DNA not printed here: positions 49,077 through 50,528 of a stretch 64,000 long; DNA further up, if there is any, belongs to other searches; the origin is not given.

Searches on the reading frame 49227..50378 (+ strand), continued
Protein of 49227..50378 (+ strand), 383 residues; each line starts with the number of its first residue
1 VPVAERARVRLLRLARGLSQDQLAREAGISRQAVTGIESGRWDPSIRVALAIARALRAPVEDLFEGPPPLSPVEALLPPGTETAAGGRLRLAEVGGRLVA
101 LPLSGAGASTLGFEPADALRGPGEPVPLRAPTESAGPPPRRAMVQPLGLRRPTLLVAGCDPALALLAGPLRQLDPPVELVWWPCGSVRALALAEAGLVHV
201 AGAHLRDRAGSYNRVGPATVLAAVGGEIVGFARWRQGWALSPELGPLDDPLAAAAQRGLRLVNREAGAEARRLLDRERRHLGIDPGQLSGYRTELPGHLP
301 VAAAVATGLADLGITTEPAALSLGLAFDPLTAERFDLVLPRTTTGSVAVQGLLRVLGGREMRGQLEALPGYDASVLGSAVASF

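Call 50: find_homologous_proteins(query=window:49227-50378:+)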
Query window:49227-50378:+ (383 aa): 2046 proteins with E <= 0.001 among 8000 candidates; the best 120 are listed.
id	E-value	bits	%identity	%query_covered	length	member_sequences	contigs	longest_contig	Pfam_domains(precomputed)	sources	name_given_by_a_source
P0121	1.0e-234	797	99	100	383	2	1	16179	PF12844.14,PF12727.13,PF01381.29,PF13560.13,PF13443.13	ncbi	-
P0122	3.7e-128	446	64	98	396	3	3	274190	PF12844.14,PF12727.13,PF01381.29,PF13560.13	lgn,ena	-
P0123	4.3e-104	367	56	98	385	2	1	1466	PF12844.14,PF12727.13,PF01381.29,PF13560.13,PF13443.13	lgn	-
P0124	5.0e-104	367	56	98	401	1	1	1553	PF12844.14,PF12727.13,PF01381.29,PF13560.13,PF13443.13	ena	-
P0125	9.5e-102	359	55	98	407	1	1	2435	PF12844.14,PF12727.13,PF01381.29,PF13560.13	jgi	jgi:putative molybdopterin biosynthesis protein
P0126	1.3e-101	359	55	98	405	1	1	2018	PF12844.14,PF12727.13,PF01381.29,PF13560.13,PF13443.13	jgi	jgi:putative molybdopterin biosynthesis protein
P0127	3.1e-101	358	54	98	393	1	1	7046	PF12844.14,PF12727.13,PF01381.29,PF13560.13,PF13443.13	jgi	jgi:molybdate-binding protein/transcriptional regulator with XRE-family HTH domain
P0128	4.1e-101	357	54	98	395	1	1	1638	PF12844.14,PF12727.13,PF01381.29,PF13560.13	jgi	jgi:molybdate-binding protein/DNA-binding XRE family transcriptional regulator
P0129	5.9e-101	357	55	98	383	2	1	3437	PF12844.14,PF12727.13,PF01381.29,PF13560.13,PF13443.13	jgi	jgi:putative molybdopterin biosynthesis protein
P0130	8.3e-101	356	52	95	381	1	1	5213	PF12844.14,PF12727.13,PF01381.29,PF13560.13,PF13443.13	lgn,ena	-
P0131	1.1e-100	356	56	98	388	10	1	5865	PF12844.14,PF12727.13,PF01381.29,PF13560.13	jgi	jgi:putative molybdopterin biosynthesis protein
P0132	1.8e-100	355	54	98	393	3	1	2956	PF12844.14,PF12727.13,PF01381.29,PF13560.13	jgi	jgi:putative molybdopterin biosynthesis protein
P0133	2.3e-100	355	55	98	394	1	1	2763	PF12844.14,PF12727.13,PF01381.29,PF13560.13,PF13443.13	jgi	-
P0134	3.6e-100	354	57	98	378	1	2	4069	PF12727.13,PF01381.29,PF13560.13,PF13443.13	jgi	jgi:putative molybdopterin biosynthesis protein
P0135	5.1e-100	354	54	98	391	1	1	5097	PF12844.14,PF12727.13,PF01381.29,PF13560.13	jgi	jgi:putative molybdopterin biosynthesis protein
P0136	5.3e-100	354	56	98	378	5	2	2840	PF12844.14,PF12727.13,PF01381.29,PF13560.13,PF13443.13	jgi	jgi:molybdate-binding protein/transcriptional regulator with XRE-family HTH domain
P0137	1.6e-99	352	54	96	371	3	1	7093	PF12844.14,PF12727.13,PF01381.29,PF13560.13,PF13443.13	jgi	jgi:molybdate-binding protein/DNA-binding XRE family transcriptional regulator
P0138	1.7e-99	352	54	98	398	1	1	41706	PF12844.14,PF12727.13,PF01381.29,PF13560.13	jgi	jgi:molybdate-binding protein/transcriptional regulator with XRE-family HTH domain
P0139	4.3e-99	351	55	98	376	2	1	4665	PF12844.14,PF12727.13,PF01381.29,PF13560.13,PF13443.13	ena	-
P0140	4.4e-99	351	54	98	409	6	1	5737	PF12727.13,PF01381.29,PF13560.13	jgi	jgi:putative molybdopterin biosynthesis protein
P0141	4.8e-99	351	56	98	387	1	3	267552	PF12844.14,PF12727.13,PF01381.29,PF13560.13,PF13443.13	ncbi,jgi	ncbi:MAG TPA: substrate-binding domain-containing protein [Streptosporangiaceae bacterium]|jgi:molyb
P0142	5.1e-99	350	54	96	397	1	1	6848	PF12727.13,PF01381.29,PF13560.13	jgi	jgi:putative molybdopterin biosynthesis protein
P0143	6.4e-99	350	55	98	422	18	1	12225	PF12727.13,PF01381.29,PF13560.13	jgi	jgi:putative molybdopterin biosynthesis protein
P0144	8.6e-99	350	54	98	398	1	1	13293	PF12727.13,PF01381.29,PF13560.13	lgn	-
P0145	9.9e-99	350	55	99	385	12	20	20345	PF12844.14,PF12727.13,PF01381.29,PF13560.13,PF13443.13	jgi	jgi:putative molybdopterin biosynthesis protein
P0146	1.2e-98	349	54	98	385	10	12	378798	PF12727.13,PF01381.29,PF13560.13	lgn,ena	-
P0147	1.5e-98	349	55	98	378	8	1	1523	PF12727.13,PF01381.29,PF13560.13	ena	-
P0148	2.9e-98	348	54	98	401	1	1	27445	PF12727.13,PF01381.29,PF13560.13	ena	-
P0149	2.9e-98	348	55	96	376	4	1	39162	PF13413.13,PF12727.13,PF01381.29,PF13560.13,PF13443.13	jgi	jgi:molybdate-binding protein/transcriptional regulator with XRE-family HTH domain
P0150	3.2e-98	348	54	99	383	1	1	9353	PF12844.14,PF12727.13,PF01381.29,PF13560.13,PF13443.13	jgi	jgi:putative molybdopterin biosynthesis protein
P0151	3.3e-98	348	54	98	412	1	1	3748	PF12727.13,PF01381.29,PF13560.13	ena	-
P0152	4.1e-98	347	54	98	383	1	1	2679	PF12844.14,PF12727.13,PF01381.29,PF13560.13,PF13443.13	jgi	jgi:putative molybdopterin biosynthesis protein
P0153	4.2e-98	347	55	98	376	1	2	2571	PF12727.13,PF01381.29,PF13560.13,PF13443.13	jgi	jgi:putative molybdopterin biosynthesis protein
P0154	4.5e-98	347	56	98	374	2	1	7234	PF12727.13,PF01381.29,PF13560.13,PF13443.13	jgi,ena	jgi:putative molybdopterin biosynthesis protein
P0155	4.5e-98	347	54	98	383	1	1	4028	PF12844.14,PF12727.13,PF01381.29,PF13560.13,PF13443.13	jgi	jgi:putative molybdopterin biosynthesis protein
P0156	4.6e-98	347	52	98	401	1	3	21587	PF12727.13,PF01381.29,PF13560.13,PF13443.13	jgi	jgi:putative molybdopterin biosynthesis protein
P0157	4.8e-98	347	55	96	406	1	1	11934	PF12844.14,PF12727.13,PF01381.29,PF13560.13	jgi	jgi:putative molybdopterin biosynthesis protein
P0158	5.9e-98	347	53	98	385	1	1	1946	PF12727.13,PF01381.29,PF13560.13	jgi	jgi:putative molybdopterin biosynthesis protein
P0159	7.1e-98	347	54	98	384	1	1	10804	PF12727.13,PF01381.29,PF13560.13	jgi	jgi:putative molybdopterin biosynthesis protein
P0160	7.8e-98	347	56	98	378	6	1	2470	PF12727.13,PF01381.29,PF13560.13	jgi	jgi:molybdate-binding protein/transcriptional regulator with XRE-family HTH domain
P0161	1.1e-97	346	54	98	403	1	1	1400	PF12844.14,PF12727.13,PF01381.29,PF13560.13,PF13443.13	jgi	jgi:putative molybdopterin biosynthesis protein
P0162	1.2e-97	346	54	98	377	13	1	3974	PF12844.14,PF12727.13,PF01381.29,PF13560.13,PF13443.13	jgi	jgi:molybdate-binding protein/DNA-binding XRE family transcriptional regulator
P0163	1.2e-97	346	55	98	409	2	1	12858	PF12844.14,PF12727.13,PF01381.29,PF13560.13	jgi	jgi:putative molybdopterin biosynthesis protein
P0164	1.2e-97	346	54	98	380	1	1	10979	PF12844.14,PF12727.13,PF01381.29,PF13560.13,PF13443.13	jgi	jgi:putative molybdopterin biosynthesis protein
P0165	1.3e-97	346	54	98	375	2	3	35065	PF12727.13,PF01381.29,PF13560.13,PF13443.13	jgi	jgi:putative molybdopterin biosynthesis protein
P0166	1.3e-97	346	54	99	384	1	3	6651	PF12844.14,PF12727.13,PF01381.29,PF13560.13,PF13443.13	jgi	jgi:putative molybdopterin biosynthesis protein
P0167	1.4e-97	346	54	100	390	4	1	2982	PF12844.14,PF12727.13,PF01381.29,PF13560.13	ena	-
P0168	1.4e-97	346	54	98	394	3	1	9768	PF12844.14,PF12727.13,PF01381.29,PF13560.13,PF13443.13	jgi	jgi:putative molybdopterin biosynthesis protein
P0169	1.6e-97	346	55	98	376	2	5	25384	PF12844.14,PF12727.13,PF01381.29,PF13560.13,PF13443.13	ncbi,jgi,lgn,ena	-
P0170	1.8e-97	345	54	99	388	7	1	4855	PF12844.14,PF12727.13,PF01381.29,PF13560.13,PF13443.13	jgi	jgi:molybdate-binding protein/transcriptional regulator with XRE-family HTH domain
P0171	1.9e-97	345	54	99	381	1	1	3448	PF12844.14,PF12727.13,PF01381.29,PF13560.13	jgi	jgi:putative molybdopterin biosynthesis protein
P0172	2.0e-97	345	54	98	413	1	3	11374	PF12727.13,PF01381.29,PF13560.13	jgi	jgi:putative molybdopterin biosynthesis protein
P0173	2.6e-97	345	55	98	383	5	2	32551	PF12844.14,PF12727.13,PF01381.29,PF13560.13,PF13443.13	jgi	jgi:putative molybdopterin biosynthesis protein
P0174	2.7e-97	345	55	98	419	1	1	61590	PF12727.13,PF01381.29,PF13560.13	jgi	jgi:putative molybdopterin biosynthesis protein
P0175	2.8e-97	345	53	99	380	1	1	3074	PF12727.13,PF01381.29,PF13560.13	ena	-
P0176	2.8e-97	345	54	97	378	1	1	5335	PF12727.13,PF01381.29,PF13560.13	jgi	jgi:putative molybdopterin biosynthesis protein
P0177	2.9e-97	345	53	99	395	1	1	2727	PF12844.14,PF12727.13,PF01381.29,PF13560.13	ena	-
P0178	3.1e-97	345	55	100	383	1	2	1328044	PF12844.14,PF12727.13,PF01381.29,PF13560.13,PF13443.13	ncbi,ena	-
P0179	4.0e-97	344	55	98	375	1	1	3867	PF12727.13,PF01381.29,PF13560.13,PF13443.13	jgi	jgi:putative molybdopterin biosynthesis protein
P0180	4.3e-97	344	53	99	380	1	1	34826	PF12727.13,PF01381.29,PF13560.13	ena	-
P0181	4.5e-97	344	55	98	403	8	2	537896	PF12727.13,PF01381.29,PF13560.13,PF13443.13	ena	-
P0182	4.7e-97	344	53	98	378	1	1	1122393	PF12844.14,PF12727.13,PF01381.29,PF13560.13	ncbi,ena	-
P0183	4.9e-97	344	54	98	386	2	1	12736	PF12727.13,PF01381.29,PF13560.13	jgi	jgi:putative molybdopterin biosynthesis protein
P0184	5.1e-97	344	52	98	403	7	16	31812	PF12727.13,PF01381.29,PF13560.13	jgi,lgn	jgi:molybdate-binding protein/DNA-binding XRE family transcriptional regulator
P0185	5.2e-97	344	55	98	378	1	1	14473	PF12844.14,PF12727.13,PF01381.29,PF13560.13,PF13443.13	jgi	jgi:molybdate-binding protein/DNA-binding XRE family transcriptional regulator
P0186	5.9e-97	344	53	98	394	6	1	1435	PF12844.14,PF12727.13,PF01381.29,PF13560.13,PF13443.13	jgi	jgi:molybdate-binding protein/DNA-binding XRE family transcriptional regulator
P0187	6.7e-97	343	54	98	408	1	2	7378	PF12844.14,PF12727.13,PF01381.29,PF13560.13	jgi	jgi:putative molybdopterin biosynthesis protein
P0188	7.0e-97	343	54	98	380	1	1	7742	PF12844.14,PF12727.13,PF01381.29,PF13560.13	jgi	jgi:putative molybdopterin biosynthesis protein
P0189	7.0e-97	343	54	99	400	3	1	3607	PF12844.14,PF12727.13,PF01381.29,PF13560.13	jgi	-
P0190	7.1e-97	343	54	98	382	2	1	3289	PF12844.14,PF12727.13,PF01381.29,PF13560.13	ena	-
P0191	7.3e-97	343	54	99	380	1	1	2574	PF12844.14,PF12727.13,PF01381.29,PF13560.13,PF13443.13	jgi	jgi:putative molybdopterin biosynthesis protein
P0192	7.7e-97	343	55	98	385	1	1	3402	PF12727.13,PF01381.29,PF13560.13,PF13443.13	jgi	jgi:molybdate-binding protein/transcriptional regulator with XRE-family HTH domain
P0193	7.8e-97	343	53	98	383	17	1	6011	PF12844.14,PF12727.13,PF01381.29,PF13560.13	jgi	jgi:putative molybdopterin biosynthesis protein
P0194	7.9e-97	343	54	97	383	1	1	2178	PF12727.13,PF01381.29,PF13560.13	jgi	-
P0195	7.9e-97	343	54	98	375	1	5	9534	PF12727.13,PF01381.29,PF13560.13,PF13443.13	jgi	jgi:putative molybdopterin biosynthesis protein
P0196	8.6e-97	343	54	98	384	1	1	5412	PF12844.14,PF12727.13,PF01381.29,PF13560.13,PF13443.13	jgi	jgi:putative molybdopterin biosynthesis protein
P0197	9.4e-97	343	54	99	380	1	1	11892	PF12844.14,PF12727.13,PF01381.29,PF13560.13,PF13443.13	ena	-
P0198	9.4e-97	343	54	99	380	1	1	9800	PF12844.14,PF12727.13,PF01381.29,PF13560.13,PF13443.13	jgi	-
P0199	9.5e-97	343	54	98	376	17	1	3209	PF12844.14,PF12727.13,PF01381.29,PF13560.13,PF13443.13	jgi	jgi:putative molybdopterin biosynthesis protein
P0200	1.0e-96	343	54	98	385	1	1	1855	PF12727.13,PF01381.29,PF13560.13,PF13443.13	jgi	jgi:putative molybdopterin biosynthesis protein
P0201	1.1e-96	343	53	98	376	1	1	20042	PF12844.14,PF12727.13,PF01381.29,PF13560.13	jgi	jgi:putative molybdopterin biosynthesis protein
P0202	1.1e-96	343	54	98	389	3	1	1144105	PF12727.13,PF01381.29,PF13560.13,PF13443.13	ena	-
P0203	1.2e-96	343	54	98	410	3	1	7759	PF12844.14,PF12727.13,PF01381.29,PF13560.13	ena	-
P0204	1.2e-96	343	55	98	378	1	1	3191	PF12844.14,PF12727.13,PF01381.29,PF13560.13,PF13443.13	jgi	jgi:putative molybdopterin biosynthesis protein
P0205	1.3e-96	343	54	98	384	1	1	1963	PF12727.13,PF01381.29,PF13560.13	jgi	jgi:putative molybdopterin biosynthesis protein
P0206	1.3e-96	343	51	98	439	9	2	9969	PF12844.14,PF12727.13,PF01381.29,PF13560.13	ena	-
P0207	1.3e-96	342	53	98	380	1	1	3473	PF12844.14,PF12727.13,PF01381.29,PF13560.13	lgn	-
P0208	1.5e-96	342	52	98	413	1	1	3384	PF12727.13,PF01381.29,PF13560.13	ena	-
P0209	1.6e-96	342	55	98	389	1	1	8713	PF12844.14,PF12727.13,PF01381.29,PF13560.13,PF13443.13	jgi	jgi:molybdate-binding protein/transcriptional regulator with XRE-family HTH domain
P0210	1.6e-96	342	56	98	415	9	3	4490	PF12844.14,PF12727.13,PF01381.29,PF13560.13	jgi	jgi:putative molybdopterin biosynthesis protein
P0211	1.6e-96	342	53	96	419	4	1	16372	PF12844.14,PF12727.13,PF01381.29,PF13560.13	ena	-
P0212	1.7e-96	342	55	98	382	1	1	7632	PF12844.14,PF12727.13,PF01381.29,PF13560.13,PF13443.13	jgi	jgi:putative molybdopterin biosynthesis protein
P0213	1.7e-96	342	53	96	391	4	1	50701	PF12727.13,PF01381.29,PF13560.13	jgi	-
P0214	1.8e-96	342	54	100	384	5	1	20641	PF12727.13,PF01381.29,PF13560.13,PF13443.13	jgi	jgi:putative molybdopterin biosynthesis protein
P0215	1.8e-96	342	53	97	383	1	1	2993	PF12727.13,PF01381.29,PF13560.13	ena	-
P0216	1.8e-96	342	53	97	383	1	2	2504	PF12727.13,PF01381.29,PF13560.13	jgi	-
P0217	1.9e-96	342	52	98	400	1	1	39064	PF12844.14,PF12727.13,PF01381.29,PF13560.13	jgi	jgi:molybdate-binding protein/DNA-binding XRE family transcriptional regulator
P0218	2.0e-96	342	54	98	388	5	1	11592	PF12844.14,PF12727.13,PF01381.29,PF13560.13,PF13443.13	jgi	jgi:putative molybdopterin biosynthesis protein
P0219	2.2e-96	342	55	98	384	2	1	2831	PF12844.14,PF12727.13,PF01381.29,PF13560.13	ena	-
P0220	2.3e-96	342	54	98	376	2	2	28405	PF12844.14,PF12727.13,PF01381.29,PF13560.13,PF13443.13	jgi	-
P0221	2.3e-96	342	55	98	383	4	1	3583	PF12844.14,PF12727.13,PF01381.29,PF13560.13,PF13443.13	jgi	jgi:putative molybdopterin biosynthesis protein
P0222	2.4e-96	342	53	98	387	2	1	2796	PF12844.14,PF12727.13,PF01381.29,PF13560.13,PF13443.13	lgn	-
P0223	2.5e-96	342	52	96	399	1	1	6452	PF12727.13,PF01381.29,PF13560.13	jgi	jgi:putative molybdopterin biosynthesis protein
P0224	2.5e-96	342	55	98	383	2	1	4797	PF12844.14,PF12727.13,PF01381.29,PF13560.13,PF13443.13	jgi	jgi:putative molybdopterin biosynthesis protein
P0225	2.5e-96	342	54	98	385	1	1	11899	PF12844.14,PF12727.13,PF01381.29,PF13560.13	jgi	jgi:putative molybdopterin biosynthesis protein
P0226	2.5e-96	342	53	97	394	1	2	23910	PF12727.13,PF01381.29,PF13560.13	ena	-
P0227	2.5e-96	342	53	97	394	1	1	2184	PF12727.13,PF01381.29,PF13560.13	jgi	-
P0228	2.6e-96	342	54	98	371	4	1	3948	PF12844.14,PF12727.13,PF01381.29,PF13560.13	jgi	jgi:molybdate-binding protein/transcriptional regulator with XRE-family HTH domain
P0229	2.9e-96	341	53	97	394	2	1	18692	PF12727.13,PF01381.29,PF13560.13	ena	-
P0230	3.3e-96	341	53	98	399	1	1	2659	PF12844.14,PF12727.13,PF01381.29,PF13560.13,PF13443.13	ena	-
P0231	3.6e-96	341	54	99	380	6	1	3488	PF12844.14,PF12727.13,PF01381.29,PF13560.13,PF13443.13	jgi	-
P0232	4.4e-96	341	55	98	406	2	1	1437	PF12844.14,PF12727.13,PF01381.29,PF13560.13,PF13443.13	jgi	-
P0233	4.5e-96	341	53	97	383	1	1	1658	PF12727.13,PF01381.29,PF13560.13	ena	-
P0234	4.5e-96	341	53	98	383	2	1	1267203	PF12727.13,PF01381.29,PF13560.13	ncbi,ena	-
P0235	4.6e-96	341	54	98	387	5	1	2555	PF12844.14,PF12727.13,PF01381.29,PF13560.13,PF13443.13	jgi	jgi:molybdate-binding protein/DNA-binding XRE family transcriptional regulator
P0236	4.6e-96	341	54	99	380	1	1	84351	PF12844.14,PF12727.13,PF01381.29,PF13560.13,PF13443.13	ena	-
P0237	5.1e-96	341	53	97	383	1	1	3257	PF12727.13,PF01381.29,PF13560.13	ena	-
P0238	5.1e-96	341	53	97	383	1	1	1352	PF12727.13,PF01381.29,PF13560.13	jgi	-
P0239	5.4e-96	341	54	99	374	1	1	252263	PF12844.14,PF12727.13,PF01381.29,PF13560.13,PF13443.13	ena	-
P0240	5.5e-96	340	54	98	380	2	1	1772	PF12727.13,PF01381.29,PF13560.13,PF13443.13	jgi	jgi:putative molybdopterin biosynthesis protein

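Call 51: find_encoding_contigs(protein=P0121, flank=5000, max_places=3)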
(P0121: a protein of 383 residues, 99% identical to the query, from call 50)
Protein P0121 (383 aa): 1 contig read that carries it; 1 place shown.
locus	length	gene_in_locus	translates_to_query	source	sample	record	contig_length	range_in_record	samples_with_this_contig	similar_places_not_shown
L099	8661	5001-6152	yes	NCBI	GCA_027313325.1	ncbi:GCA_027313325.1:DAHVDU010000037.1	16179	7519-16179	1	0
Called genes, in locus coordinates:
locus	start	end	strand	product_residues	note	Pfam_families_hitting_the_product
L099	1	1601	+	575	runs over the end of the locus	PF21850:DUF6909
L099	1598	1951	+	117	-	PF01329:Pterin_4a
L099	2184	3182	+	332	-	PF13531:SBP_bac_11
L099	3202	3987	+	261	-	PF00528:BPD_transp_1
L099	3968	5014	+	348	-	PF00005:ABC_tran, PF13304:AAA_21 (faint)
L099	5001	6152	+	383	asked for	PF01381:HTH_3, PF12844:HTH_19 (weak), PF13443:HTH_26 (weak), PF13560:HTH_31, PF12727:PBP_like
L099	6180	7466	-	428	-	PF00089:Trypsin, PF13365:Trypsin_2, PF00595:PDZ (weak), PF13180:PDZ_2, PF17820:PDZ_6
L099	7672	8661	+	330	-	?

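Call 61: predict_structure(alignment_id=A4)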
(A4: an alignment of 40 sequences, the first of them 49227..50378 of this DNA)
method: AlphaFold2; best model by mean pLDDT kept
length: 383 residues; sequences in the alignment: 40
mean_pLDDT: 85.6   pTM: 0.74
mean pLDDT of the five models: 85.6, 82.5, 80.3, 73.0, 58.8
residues with pLDDT >= 90: 185; 70-90: 149; 50-70: 42; < 50: 7
segments of 3 or more residues with pLDDT < 50: none
pLDDT, mean of each block of 10 residues (from residue 1): 66 86 95 88 85 87 65 91 90 94 70 82 88 74 90 91 90 90 84 92 67 55 77 92 91 95 85 92 96 87 95 94 94 89 93 93 89 81 48
secondary structure, 60 per line:
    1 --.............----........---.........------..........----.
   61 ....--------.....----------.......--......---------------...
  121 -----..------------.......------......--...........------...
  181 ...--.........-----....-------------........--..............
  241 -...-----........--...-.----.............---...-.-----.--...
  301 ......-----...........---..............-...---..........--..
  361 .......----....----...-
elements in order: H3-15 H20-27 H31-39 H46-55 H60-64 E73-77 E88-94 E97-102 E118-120 E140-146 E153-158 H161-171 E178-183 H186-194 E200-203 H217-224 E227-240 H250-257 E260-262 H269-281 H298-306 E312-316 H317-322 E326-339 H347-356 H359-367

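Call 63: fold_search(model_id=the predicted structure, library=pdb)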
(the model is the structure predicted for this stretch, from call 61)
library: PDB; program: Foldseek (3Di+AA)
matches with E <= 10: 1616; with E <= 0.001: 789
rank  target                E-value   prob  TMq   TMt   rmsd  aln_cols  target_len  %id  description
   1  5z49_A                1.8e-08  1.00  0.40  0.64   5.0       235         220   16  Crystal structure of the effector-binding domain of Synechococcus elongatus CmpR in complex with ribulose-1,5-bisphosp (released 2018-10-10)
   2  3kn3_A                1.8e-08  1.00  0.34  0.48   6.9       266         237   14  Crystal Structure of LysR Substrate Binding Domain (25-263) of Putative Periplasmic Protein from Wolinella succinogene (released 2009-12-01)
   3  3kn3_C                2.1e-08  1.00  0.36  0.53   6.0       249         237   15  Crystal Structure of LysR Substrate Binding Domain (25-263) of Putative Periplasmic Protein from Wolinella succinogene (released 2009-12-01)
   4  3lr1                  3.2e-08  1.00  0.39  0.60   4.6       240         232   16  The crystal structure of the tungstate ABC transporter from Geobacter sulfurreducens (released 2010-03-16)
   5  8h3z_A                3.6e-08  1.00  0.39  0.68   4.2       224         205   17  Crystal structure of the effector-binding domain of the LysR-type trasncription factor NtcB from Anabaena PCC 7120 (released 2023-10-04)
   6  7yhj_E                4.1e-08  1.00  0.35  0.64   5.6       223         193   14  Effector binding domain of LysR-Type transcription factor LrhA from E. coli (released 2022-08-10)
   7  3kn3_B                4.6e-08  1.00  0.36  0.52   5.6       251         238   15  Crystal Structure of LysR Substrate Binding Domain (25-263) of Putative Periplasmic Protein from Wolinella succinogene (released 2009-12-01)
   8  8h3z_B                4.8e-08  1.00  0.37  0.67   4.5       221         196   17  Crystal structure of the effector-binding domain of the LysR-type trasncription factor NtcB from Anabaena PCC 7120 (released 2023-10-04)
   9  8sbf_B                4.8e-08  1.00  0.37  0.47   5.6       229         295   14  Full-length structure of the LysR-type transcriptional regulator, ACIAD0746, from Acinetobacter baylyi (released 2024-04-17)
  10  3muq_A                4.8e-08  1.00  0.25  0.36   9.1       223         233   14  The crystal structure of a conserved functionally unknown protein from Vibrio parahaemolyticus RIMD 2210633 (released 2010-05-12)
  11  3hfu_C                7.3e-08  1.00  0.37  0.63   5.1       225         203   13  Crystal structure of the ligand binding domain of E. coli CynR with its specific effector azide (released 2009-06-09)
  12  5y2v_B                7.7e-08  1.00  0.38  0.46  13.7       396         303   12  Strcutrue of the full-length CcmR complexed with 2-OG from Synechocystis PCC6803 (released 2017-12-27)
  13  8sbf_A                8.2e-08  1.00  0.37  0.46   6.1       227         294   15  Full-length structure of the LysR-type transcriptional regulator, ACIAD0746, from Acinetobacter baylyi (released 2024-04-17)
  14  7s6g                  8.7e-08  1.00  0.40  0.52   5.6       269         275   18  Crystal structure of PhnD from Synechococcus MITS9220 in complex with phosphate (released 2021-10-27)
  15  5my5                  1.1e-07  1.00  0.41  0.57   5.4       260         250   12  Tungstate binding protein - TupA - from Desulfovibrio alaskensis G20 (released 2017-08-02)
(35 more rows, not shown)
